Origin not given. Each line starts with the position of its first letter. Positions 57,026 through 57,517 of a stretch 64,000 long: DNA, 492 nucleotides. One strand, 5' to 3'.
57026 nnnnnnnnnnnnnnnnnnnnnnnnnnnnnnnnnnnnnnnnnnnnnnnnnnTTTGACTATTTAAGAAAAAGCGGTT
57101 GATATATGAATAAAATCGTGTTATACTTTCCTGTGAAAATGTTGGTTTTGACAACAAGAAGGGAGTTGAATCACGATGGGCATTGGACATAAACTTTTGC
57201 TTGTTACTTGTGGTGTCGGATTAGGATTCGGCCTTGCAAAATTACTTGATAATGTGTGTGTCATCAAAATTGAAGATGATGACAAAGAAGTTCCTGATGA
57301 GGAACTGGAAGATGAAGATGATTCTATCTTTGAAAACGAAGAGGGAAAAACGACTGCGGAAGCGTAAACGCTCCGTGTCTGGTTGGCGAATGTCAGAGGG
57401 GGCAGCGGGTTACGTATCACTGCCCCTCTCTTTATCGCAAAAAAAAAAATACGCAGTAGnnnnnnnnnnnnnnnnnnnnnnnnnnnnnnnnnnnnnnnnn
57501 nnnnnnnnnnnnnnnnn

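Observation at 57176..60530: Membrane-anchored tandem SpoVK/CbbX-like AAA+ ATPase translationally coupled to an HD hydrolase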

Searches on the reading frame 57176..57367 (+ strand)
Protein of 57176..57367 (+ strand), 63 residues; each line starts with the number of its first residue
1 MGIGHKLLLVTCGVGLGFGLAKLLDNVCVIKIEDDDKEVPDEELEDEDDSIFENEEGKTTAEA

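Call 5: search_protein_families(library=pfam, proteins=[window:57176-57367:+], max_evalue=0.01)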
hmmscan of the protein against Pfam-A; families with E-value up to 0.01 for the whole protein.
window:57176-57367:+ (63 aa): 0 families

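Call 6: search_protein_families(library=padloc, proteins=[window:57176-57367:+], max_evalue=0.01)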
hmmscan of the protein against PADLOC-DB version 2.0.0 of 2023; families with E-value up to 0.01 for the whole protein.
window:57176-57367:+ (63 aa): 0 families

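Call 8: search_protein_families(library=phrogs, proteins=[window:57176-57367:+], max_evalue=0.001)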
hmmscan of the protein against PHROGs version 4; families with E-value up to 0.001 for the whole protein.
window:57176-57367:+ (63 aa): 0 families

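Call 24: search_protein_families(library=ncbifam, proteins=[window:57176-57367:+], max_evalue=0.01)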
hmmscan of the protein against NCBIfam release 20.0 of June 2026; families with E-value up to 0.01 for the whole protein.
window:57176-57367:+ (63 aa): 0 families
